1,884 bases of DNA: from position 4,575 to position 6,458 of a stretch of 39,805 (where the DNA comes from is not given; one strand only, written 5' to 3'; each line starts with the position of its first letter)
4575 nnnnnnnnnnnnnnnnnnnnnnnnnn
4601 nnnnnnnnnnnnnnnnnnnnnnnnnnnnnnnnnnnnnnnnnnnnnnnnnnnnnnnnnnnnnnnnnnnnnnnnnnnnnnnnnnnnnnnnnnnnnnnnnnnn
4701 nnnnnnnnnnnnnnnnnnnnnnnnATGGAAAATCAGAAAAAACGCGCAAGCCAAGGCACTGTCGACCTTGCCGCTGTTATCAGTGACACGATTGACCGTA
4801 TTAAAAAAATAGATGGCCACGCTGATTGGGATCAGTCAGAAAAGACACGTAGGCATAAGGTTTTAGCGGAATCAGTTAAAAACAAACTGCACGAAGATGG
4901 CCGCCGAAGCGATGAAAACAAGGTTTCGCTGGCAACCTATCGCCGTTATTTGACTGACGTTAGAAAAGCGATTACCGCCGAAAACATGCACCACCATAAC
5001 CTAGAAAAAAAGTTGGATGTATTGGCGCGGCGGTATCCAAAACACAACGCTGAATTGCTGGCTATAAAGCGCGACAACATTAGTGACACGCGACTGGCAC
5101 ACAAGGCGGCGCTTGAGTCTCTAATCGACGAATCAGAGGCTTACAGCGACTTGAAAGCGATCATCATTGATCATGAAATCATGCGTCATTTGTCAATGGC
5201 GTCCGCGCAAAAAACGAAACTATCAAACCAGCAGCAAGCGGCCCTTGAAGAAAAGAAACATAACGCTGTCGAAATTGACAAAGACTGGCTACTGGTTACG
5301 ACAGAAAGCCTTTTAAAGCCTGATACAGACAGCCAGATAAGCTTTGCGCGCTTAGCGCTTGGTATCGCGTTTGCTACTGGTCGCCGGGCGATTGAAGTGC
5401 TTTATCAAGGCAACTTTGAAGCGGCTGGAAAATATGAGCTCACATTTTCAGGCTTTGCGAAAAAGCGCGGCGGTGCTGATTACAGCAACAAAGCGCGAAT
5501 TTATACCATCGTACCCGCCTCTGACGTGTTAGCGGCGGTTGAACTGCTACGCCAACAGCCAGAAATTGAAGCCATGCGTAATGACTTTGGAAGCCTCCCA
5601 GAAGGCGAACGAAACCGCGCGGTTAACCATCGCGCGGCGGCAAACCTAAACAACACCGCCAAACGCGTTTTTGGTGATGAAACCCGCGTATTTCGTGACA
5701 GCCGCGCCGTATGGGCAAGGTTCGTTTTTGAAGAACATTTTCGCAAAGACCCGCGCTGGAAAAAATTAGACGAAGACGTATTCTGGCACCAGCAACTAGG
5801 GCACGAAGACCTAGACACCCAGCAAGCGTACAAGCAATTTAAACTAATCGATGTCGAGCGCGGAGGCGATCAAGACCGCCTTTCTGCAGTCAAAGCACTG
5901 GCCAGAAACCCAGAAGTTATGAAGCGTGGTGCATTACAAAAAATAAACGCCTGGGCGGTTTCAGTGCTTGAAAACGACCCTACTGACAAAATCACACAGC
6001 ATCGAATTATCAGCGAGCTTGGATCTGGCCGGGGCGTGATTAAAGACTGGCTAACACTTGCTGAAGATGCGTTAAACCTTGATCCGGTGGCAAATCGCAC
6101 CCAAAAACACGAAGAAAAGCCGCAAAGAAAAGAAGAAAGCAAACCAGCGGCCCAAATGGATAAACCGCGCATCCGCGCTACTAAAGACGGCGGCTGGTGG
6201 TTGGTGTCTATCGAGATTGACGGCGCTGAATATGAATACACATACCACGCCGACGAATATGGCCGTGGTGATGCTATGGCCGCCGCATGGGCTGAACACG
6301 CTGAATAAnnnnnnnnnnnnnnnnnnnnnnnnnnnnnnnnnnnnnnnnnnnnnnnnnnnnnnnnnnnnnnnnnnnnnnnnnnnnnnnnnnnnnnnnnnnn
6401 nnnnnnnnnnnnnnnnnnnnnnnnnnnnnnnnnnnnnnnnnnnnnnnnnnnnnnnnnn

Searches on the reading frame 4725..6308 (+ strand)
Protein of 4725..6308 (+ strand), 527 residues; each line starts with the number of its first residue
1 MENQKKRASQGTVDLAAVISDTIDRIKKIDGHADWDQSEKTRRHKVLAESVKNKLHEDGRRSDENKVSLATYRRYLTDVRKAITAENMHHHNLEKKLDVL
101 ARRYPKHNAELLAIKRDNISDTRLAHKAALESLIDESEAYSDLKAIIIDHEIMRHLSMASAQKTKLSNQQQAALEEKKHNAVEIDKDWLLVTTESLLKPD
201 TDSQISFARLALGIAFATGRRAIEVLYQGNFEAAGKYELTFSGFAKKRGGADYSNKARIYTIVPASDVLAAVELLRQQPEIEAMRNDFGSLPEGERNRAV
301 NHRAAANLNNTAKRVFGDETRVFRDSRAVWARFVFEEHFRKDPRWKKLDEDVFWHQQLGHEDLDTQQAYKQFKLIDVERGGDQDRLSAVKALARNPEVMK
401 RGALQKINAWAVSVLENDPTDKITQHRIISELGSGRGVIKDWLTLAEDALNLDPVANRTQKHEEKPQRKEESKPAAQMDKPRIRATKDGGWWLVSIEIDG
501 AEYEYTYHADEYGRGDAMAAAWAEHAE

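Call 5: search_protein_families(library=pfam, proteins=[window:4725-6308:+], max_evalue=0.01)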
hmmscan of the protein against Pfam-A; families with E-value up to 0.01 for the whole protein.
window:4725-6308:+ (527 aa): 2 families
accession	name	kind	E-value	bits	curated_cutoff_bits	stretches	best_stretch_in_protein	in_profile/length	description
PF16684.10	ResT-TelK_cat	-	2.1e-24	86.5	27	1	182-372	3-181/181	Telomere resolvase ResT/TelK catalytic domain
PF22853.1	TelK_N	-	0.0013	19.4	28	1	17-81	5-72/75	Protelomerase TelK-like N-terminal domain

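Call 6: search_solved_structures(query=window:4725-6308:+, max_evalue=0.01, show_alignments=2)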
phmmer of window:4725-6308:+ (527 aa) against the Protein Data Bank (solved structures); distinct sequences matched with E-value up to 0.01: 1.
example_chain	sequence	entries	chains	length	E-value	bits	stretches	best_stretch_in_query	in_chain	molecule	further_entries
2v6e_A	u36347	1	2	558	1.6e-58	202.1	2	91-451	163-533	PROTELEMORASE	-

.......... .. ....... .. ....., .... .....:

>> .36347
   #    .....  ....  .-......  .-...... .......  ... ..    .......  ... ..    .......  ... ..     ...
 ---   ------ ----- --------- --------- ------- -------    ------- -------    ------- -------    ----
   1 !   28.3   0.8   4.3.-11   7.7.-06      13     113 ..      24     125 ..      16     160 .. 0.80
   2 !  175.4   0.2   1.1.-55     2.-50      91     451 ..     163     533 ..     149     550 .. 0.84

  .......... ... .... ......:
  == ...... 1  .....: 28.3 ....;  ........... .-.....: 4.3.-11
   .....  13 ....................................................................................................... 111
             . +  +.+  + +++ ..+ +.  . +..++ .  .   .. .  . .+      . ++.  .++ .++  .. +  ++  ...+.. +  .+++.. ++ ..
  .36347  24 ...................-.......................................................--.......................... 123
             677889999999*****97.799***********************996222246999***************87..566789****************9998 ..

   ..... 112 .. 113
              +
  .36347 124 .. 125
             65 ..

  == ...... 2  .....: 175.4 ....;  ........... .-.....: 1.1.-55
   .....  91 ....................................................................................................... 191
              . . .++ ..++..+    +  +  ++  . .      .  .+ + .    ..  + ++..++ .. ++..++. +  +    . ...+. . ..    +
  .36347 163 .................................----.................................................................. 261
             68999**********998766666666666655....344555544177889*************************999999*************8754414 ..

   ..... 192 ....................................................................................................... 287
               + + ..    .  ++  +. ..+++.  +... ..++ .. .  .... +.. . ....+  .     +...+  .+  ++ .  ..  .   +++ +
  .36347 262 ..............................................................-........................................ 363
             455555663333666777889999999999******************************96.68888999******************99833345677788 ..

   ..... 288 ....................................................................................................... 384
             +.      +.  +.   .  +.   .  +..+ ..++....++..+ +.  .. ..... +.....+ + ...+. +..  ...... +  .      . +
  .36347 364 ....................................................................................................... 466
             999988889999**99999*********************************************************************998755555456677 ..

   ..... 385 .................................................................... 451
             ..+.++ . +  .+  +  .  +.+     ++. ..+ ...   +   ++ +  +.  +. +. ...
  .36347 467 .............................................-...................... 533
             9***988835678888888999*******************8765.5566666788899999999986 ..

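Call 7: search_dna_similar(query=window:4725-6308:+, collection=phages, mode=protein, max_rows=40)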
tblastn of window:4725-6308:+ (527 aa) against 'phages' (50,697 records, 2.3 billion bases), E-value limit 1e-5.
Records with a match: 40; places in all: 41; records where one place covers at least 80% of the query: 28.
Best place of each record, by identity: <60% 40.
By first word of the organism name: Vibrio 19; Klebsiella 8; Escherichia 5; Yersinia 4; Halomonas 2; Enterobacter 1; Aeromonas 1.
By host as written in the record: - 13; Vibrio parahaemolyticus 5; Yersinia enterocolitica 4; Klebsiella pneumoniae 2; Halomonas aquamarina 1; Vibrio parahaemolyticus O3:K6 1; Vibrio anguillarum PF4 1; Klebsiella pneumoniae KpLi5 1; and 12 more.
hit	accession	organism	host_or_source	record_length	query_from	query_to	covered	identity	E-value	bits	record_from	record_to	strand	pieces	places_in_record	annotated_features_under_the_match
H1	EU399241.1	Halomonas phage phiHAP-1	-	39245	9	502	94%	42.1%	4e-105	351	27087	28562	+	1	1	protelomerase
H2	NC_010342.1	Halomonas phage phiHAP-1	Halomonas aquamarina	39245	9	502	94%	42.1%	4e-105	351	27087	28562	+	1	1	protelomerase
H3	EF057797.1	Vibrio phage VP882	Vibrio parahaemolyticus O3:K6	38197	9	450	84%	45.7%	8e-108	359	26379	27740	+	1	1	protelomerase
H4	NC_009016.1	Vibrio phage VP882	Vibrio parahaemolyticus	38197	9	450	84%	45.7%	8e-108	359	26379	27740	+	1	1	protelomerase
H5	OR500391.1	Vibrio phage Vb_VaM_Valp1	Vibrio anguillarum PF4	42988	13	510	94%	30.3%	3e-63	230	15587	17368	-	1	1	protelomerase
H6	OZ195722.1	Vibrio phage K242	Seawater and oysters mix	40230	13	510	94%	30.3%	2e-61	224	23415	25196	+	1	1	hypothetical protein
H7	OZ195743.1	Vibrio phage K243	Seawater and oysters mix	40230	13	510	94%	30.3%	2e-61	224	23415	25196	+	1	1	hypothetical protein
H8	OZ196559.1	Vibrio phage K245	Seawater and oysters mix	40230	13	510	94%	30.3%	2e-61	224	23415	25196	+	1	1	hypothetical protein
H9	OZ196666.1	Vibrio phage K279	Seawater and oysters mix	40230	13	510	94%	30.3%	2e-61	224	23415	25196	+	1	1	hypothetical protein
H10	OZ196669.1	Vibrio phage K280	Seawater and oysters mix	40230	13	510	94%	30.3%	2e-61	224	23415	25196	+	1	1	hypothetical protein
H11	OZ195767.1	Vibrio phage K251 g2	Seawater and oysters mix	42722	13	510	94%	30.3%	2e-61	224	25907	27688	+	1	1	hypothetical protein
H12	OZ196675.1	Vibrio phage K290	Seawater and oysters mix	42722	13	510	94%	30.3%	2e-61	224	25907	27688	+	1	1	hypothetical protein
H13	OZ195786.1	Vibrio phage K288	Seawater and oysters mix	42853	13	510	94%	30.3%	2e-61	224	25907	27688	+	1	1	hypothetical protein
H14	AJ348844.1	Yersinia phage PY54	Yersinia enterocolitica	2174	14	510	94%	28.5%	6e-43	167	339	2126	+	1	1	tel: protelomerase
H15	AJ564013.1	Yersinia phage PY54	Yersinia enterocolitica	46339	14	510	94%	28.5%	3e-42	167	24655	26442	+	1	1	tel: protelomerase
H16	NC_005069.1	Yersinia phage PY54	Yersinia enterocolitica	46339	14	510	94%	28.5%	3e-42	167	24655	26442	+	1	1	tel: protelomerase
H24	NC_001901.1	Escherichia phage N15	-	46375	13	450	83%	29.9%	2e-47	183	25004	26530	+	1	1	gene 29: protelomerase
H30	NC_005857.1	Klebsiella phage phiKO2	Klebsiella oxytoca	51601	92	450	68%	33.5%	4e-41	164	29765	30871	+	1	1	protelomerase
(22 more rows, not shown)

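Call 10: get_annotated_region(hit=H2, flank=1500)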
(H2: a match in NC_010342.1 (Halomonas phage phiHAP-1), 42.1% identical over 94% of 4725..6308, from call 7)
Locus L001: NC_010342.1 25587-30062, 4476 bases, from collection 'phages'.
description: Halomonas phage phiHAP-1, complete genome.
organism: Halomonas phage phiHAP-1 (NCBI taxid 2914010)
taxonomy: Viruses; Duplodnaviria; Heunggongvirae; Uroviricota; Caudoviricetes; Hapunavirus; Hapunavirus HAP1
host: Halomonas aquamarina; source: -; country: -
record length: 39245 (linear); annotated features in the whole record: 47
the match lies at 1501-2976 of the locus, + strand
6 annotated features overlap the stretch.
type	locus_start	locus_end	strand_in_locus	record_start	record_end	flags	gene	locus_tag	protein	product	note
CDS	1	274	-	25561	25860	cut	-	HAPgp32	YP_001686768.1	hypothetical protein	ORF32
CDS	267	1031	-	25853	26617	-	-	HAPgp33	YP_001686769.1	ParA-like partition protein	ParA proteins are involved in plasmid partition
repeat_region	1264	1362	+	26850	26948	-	-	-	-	-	-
CDS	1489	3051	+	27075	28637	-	-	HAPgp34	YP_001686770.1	protelomerase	similar to VP882, N15, PY54, and VHML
CDS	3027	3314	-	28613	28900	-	-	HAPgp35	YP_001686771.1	hypothetical protein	ORF35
CDS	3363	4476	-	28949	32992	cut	-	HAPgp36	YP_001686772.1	replication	ORF36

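Call 11: get_annotated_region(hit=H4, flank=1500)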
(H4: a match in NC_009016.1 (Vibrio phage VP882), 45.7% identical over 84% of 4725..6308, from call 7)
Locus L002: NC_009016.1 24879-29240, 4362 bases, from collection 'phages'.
description: Vibrio phage VP882, complete genome.
organism: Vibrio phage VP882 (NCBI taxid 2913982)
taxonomy: Viruses; Duplodnaviria; Heunggongvirae; Uroviricota; Caudoviricetes; Hapunavirus; Hapunavirus VP882
host: Vibrio parahaemolyticus; source: -; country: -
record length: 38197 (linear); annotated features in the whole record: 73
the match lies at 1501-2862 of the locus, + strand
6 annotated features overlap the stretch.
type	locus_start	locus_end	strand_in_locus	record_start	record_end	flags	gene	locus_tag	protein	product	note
CDS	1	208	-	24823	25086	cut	-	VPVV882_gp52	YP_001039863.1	putative phage-related protein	-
CDS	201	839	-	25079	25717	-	-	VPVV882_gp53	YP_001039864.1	ParA-like partition protein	ParA proteins are involved in plasmid partition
CDS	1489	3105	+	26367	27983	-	-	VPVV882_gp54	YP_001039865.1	protelomerase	-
CDS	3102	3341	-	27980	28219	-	-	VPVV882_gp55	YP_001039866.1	hypothetical protein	-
CDS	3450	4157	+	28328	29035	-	-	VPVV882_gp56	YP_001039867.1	transcriptional regulator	LuxR family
CDS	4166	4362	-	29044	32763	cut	-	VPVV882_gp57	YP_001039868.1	replication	-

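Call 12: get_annotated_region(hit=H24, flank=1500)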
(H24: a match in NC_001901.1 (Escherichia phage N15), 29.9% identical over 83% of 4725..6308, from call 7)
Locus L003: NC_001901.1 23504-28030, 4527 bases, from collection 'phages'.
description: Bacteriophage N15, complete genome.
organism: Escherichia phage N15 (NCBI taxid 1604876)
taxonomy: Viruses; Duplodnaviria; Heunggongvirae; Uroviricota; Caudoviricetes; Ravinvirus; Ravinvirus N15
host: -; source: -; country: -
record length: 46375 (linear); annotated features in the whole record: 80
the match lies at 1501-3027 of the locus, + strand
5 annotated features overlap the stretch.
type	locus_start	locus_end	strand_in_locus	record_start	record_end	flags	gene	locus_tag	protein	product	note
CDS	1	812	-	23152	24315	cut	gene 28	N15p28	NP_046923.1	ParA-like partition protein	-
repeat_region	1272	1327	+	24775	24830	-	-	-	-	-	inverted repeat containing cut site for prophage formation; cut at 24802/3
CDS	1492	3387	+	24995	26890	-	gene 29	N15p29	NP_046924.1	protelomerase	telomerase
CDS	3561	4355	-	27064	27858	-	gene 30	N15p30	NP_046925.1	anti-repressor Ant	similar to ORF's in phages BK5-T and r1t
CDS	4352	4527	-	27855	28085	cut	gene 31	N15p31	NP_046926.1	gp31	-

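Call 13: get_annotated_region(hit=H30, flank=2000)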
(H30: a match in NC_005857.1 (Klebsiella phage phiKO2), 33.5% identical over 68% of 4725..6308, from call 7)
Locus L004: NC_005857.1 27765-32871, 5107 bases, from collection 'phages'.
description: Klebsiella phage phiKO2, complete genome.
organism: Klebsiella phage phiKO2 (NCBI taxid 255431)
taxonomy: Viruses; Duplodnaviria; Heunggongvirae; Uroviricota; Caudoviricetes
host: Klebsiella oxytoca; source: -; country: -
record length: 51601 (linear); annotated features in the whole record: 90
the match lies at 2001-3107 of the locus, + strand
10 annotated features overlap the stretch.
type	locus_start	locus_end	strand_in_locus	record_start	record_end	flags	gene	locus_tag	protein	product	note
CDS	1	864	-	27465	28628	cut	-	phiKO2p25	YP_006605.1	ParA-like partition protein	The N15, PY54, and phiKO2 prophages are maintained as linear plasmids. N15 SopA plasmid partition protein is similar in ...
misc_feature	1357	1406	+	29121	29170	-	-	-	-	-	telRL; binding site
CDS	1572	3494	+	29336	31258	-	-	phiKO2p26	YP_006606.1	protelomerase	Gp26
regulatory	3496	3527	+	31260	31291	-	-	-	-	terminator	putative bidirectional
CDS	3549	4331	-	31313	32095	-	-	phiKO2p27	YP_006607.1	anti-repressor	similar to auxilary anti-repressor encoded by Bacteriophage N15 AntB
CDS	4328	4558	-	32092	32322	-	-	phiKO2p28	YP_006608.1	Gp28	similar to antirepressor encoded by Bacteriophage N15 AntA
CDS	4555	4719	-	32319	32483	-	-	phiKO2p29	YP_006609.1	transcriptional repressor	similar to inhibitor of cell division encoded by Bacteriophage N15 icd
CDS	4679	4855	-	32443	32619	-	-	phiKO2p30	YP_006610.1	transcriptional repressor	-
regulatory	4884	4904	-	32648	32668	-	-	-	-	terminator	putative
CDS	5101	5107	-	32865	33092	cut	-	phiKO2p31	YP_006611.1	Gp31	-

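Call 14: get_annotated_region(hit=H16, flank=1500)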
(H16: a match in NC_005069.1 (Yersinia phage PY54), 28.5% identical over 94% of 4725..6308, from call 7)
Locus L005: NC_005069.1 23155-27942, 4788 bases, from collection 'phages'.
description: Yersinia phage PY54, complete genome.
organism: Yersinia phage PY54 (NCBI taxid 172667)
taxonomy: Viruses; Duplodnaviria; Heunggongvirae; Uroviricota; Caudoviricetes
host: Yersinia enterocolitica; source: -; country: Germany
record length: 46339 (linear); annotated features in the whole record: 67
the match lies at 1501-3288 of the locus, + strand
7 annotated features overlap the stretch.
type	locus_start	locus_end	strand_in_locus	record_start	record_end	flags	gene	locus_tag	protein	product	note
CDS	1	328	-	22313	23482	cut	spyA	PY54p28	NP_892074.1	ParA-like partition protein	The N15, PY54, and phiKO2 prophages are maintained as linear plasmids. N15 SopA plasmid partition protein is similar in ...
CDS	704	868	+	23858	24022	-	icd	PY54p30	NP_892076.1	transcriptional repressor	-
CDS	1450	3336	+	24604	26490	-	tel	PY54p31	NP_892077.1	protelomerase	-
CDS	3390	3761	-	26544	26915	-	-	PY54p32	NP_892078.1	hypothetical protein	ORF33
CDS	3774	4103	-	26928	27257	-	-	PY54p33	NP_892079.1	hypothetical protein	ORF34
CDS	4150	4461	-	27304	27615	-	-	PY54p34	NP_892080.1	hypothetical protein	ORF35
CDS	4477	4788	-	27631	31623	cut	repA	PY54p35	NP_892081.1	replication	-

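Call 18: search_protein_families(library=phrogs, proteins=[window:4725-6308:+], max_evalue=0.001)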
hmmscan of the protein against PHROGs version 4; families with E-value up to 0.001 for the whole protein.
window:4725-6308:+ (527 aa): 2 families
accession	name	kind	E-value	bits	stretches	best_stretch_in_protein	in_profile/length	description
phrog_5272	-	unknown function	6.6e-123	412.4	2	113-526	165-622/627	-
phrog_26709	-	unknown function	1.4e-07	31.9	1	141-378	84-324/339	-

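Call 19: find_homologous_proteins(query=window:4725-6308:+)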
Query window:4725-6308:+ (527 aa): 36 proteins with E <= 0.001 among 8000 candidates.
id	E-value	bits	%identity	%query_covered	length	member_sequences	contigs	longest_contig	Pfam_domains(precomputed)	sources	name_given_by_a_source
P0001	0.0e+0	1170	100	100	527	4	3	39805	PF16684.11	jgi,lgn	jgi:hypothetical protein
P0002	2.3e-248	843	72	100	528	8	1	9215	PF16684.11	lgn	-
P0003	3.3e-243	826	68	99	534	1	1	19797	PF16684.11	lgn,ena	-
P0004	1.4e-185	636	58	99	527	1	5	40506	PF16684.11,PF22853.2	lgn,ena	-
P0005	1.7e-184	633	58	99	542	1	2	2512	PF16684.11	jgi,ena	-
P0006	1.0e-180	620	57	99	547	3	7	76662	PF16684.11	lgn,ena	-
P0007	2.1e-173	596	53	100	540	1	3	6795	PF20818.3,PF16684.11,PF22853.2,PF20849.3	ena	-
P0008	6.2e-168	578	49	83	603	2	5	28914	PF16684.11,PF20849.3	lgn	-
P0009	3.3e-167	576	53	99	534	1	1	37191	PF16684.11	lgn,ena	-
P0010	2.8e-166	572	54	97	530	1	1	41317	PF16684.11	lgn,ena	-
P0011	7.9e-165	568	47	84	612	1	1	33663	PF16684.11,PF20849.3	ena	-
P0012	1.2e-164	567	48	84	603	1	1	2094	PF16684.11,PF20849.3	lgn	-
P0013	2.0e-164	566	44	100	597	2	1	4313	PF16684.11,PF22853.2,PF20849.3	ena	-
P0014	1.6e-160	553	50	100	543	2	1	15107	PF16684.11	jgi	-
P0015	2.5e-157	543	49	100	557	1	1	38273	PF16684.11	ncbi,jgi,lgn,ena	-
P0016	8.1e-154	531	52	98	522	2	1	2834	PF16684.11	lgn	-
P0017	1.1e-113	399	50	71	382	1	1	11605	PF16684.11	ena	-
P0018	2.3e-111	391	44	91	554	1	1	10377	PF20818.3,PF16684.11,PF22853.2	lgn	-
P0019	7.3e-110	386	43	94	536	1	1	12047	PF20818.3,PF16684.11,PF22853.2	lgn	-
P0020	6.2e-109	383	42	98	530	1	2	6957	PF20818.3,PF16684.11,PF22853.2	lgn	-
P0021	2.0e-108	382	42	98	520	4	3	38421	PF20818.3,PF16684.11,PF22853.2,PF20849.3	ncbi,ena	-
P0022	3.0e-108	381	41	94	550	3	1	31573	PF20818.3,PF16684.11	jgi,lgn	jgi:hypothetical protein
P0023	5.9e-108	380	41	97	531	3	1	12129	PF20818.3,PF16684.11,PF22853.2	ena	-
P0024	9.6e-108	379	40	94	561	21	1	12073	PF20818.3,PF16684.11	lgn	-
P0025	6.1e-105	370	41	97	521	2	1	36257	PF20818.3,PF16684.11,PF22853.2,PF20849.3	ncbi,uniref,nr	ncbi:telomere resolvase [Spirulina subsalsa FACHB-351]|uniref:Telomere resolvase n=1 Tax=Spirulina s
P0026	2.4e-103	365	39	94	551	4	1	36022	PF20818.3,PF16684.11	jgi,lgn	jgi:hypothetical protein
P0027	4.6e-103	364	50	65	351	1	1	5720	PF16684.11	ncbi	ncbi:MAG: protelomerase family protein, partial [Cycloclasticus sp.]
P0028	1.3e-100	356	41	84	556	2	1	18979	PF20818.3,PF16684.11,PF22853.2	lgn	-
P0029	1.1e-97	346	38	95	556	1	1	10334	PF20818.3,PF16684.11,PF22853.2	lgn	-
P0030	3.1e-96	341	40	95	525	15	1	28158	PF20818.3,PF16684.11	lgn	-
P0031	2.0e-94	335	40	94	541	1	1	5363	PF20818.3,PF16684.11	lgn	-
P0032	5.7e-90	321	38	97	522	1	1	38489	PF20818.3,PF16684.11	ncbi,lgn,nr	ncbi:MAG: protelomerase family protein [Pseudomonadota bacterium]|nr:protelomerase family protein [P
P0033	3.0e-73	266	40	76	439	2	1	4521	PF20818.3,PF16684.11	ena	-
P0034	4.6e-56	209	38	69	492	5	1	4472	PF16684.11,PF22853.2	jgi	jgi:hypothetical protein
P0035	2.8e-52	196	33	73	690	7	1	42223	PF16684.11,PF22853.2,PF20849.3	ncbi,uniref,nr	ncbi:protelomerase family protein [Vibrio scophthalmi]|uniref:protelomerase family protein n=1 Tax=V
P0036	3.0e-49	186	33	83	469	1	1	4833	PF20818.3,PF16684.11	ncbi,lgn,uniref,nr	ncbi:protelomerase family protein [Spartinivicinus poritis]|uniref:Protelomerase family protein n=1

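Call 20: find_encoding_contigs(protein=P0001, flank=10000, max_places=10)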
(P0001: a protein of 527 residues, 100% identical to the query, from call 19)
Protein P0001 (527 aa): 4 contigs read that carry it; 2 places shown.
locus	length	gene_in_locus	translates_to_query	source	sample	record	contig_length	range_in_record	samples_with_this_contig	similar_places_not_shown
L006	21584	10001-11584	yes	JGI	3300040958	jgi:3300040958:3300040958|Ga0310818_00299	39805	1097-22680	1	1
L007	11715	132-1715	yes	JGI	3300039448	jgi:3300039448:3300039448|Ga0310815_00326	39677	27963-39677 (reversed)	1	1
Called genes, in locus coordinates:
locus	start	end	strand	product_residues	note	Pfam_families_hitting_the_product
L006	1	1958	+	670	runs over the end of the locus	PF06791:TMP_2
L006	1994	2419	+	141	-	-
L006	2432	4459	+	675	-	PF27114:Phage_tail_beta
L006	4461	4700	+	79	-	-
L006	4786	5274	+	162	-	PF08875:DUF1833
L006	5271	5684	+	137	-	-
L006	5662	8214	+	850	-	-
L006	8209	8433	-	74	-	-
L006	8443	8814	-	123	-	-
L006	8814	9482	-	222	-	PF01656:CbiA, PF07015:VirC1 (weak), PF09140:MipZ (faint), PF10609:ParA (faint), PF13614:AAA_31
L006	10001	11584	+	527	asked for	PF16684:ResT-TelK_cat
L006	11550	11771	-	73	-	-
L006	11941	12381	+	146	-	-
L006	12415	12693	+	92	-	-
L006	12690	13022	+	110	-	-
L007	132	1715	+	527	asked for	PF16684:ResT-TelK_cat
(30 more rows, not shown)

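Call 21: find_encoding_contigs(protein=P0002, flank=10000, max_places=6)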
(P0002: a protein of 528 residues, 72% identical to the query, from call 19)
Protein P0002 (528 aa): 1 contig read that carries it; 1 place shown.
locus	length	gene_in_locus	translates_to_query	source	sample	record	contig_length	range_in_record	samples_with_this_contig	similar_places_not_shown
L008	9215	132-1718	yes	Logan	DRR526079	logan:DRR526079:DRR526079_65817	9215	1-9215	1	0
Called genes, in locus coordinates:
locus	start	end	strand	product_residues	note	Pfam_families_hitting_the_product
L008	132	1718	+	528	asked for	PF16684:ResT-TelK_cat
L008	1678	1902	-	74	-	-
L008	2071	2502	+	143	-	-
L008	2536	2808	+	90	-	-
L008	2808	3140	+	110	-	-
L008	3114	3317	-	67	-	-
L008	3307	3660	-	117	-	-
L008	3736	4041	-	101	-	-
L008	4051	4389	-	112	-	PF04266:ASCH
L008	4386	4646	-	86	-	-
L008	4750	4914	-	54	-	-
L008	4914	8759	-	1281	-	-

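Call 22: find_encoding_contigs(protein=P0003, flank=10000, max_places=6)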
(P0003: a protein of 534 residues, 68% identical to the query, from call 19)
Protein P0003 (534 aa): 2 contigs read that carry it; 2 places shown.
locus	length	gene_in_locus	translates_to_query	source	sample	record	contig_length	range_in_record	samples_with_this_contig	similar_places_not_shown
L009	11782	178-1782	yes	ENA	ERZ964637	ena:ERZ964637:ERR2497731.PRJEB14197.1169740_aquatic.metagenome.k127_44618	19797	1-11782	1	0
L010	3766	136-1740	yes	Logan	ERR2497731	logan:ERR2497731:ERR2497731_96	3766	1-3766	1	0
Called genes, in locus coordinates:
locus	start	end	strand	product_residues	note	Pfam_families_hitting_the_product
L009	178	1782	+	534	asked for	PF16684:ResT-TelK_cat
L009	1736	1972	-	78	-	-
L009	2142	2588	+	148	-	-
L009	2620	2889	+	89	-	-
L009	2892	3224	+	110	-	-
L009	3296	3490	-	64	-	-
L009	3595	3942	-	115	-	PF10723:RepB-RCR_reg (weak)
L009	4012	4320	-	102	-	-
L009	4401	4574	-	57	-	-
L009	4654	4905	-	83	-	-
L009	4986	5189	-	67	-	-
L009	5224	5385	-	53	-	-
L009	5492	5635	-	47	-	-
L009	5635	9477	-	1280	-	-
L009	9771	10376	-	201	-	-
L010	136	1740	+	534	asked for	PF16684:ResT-TelK_cat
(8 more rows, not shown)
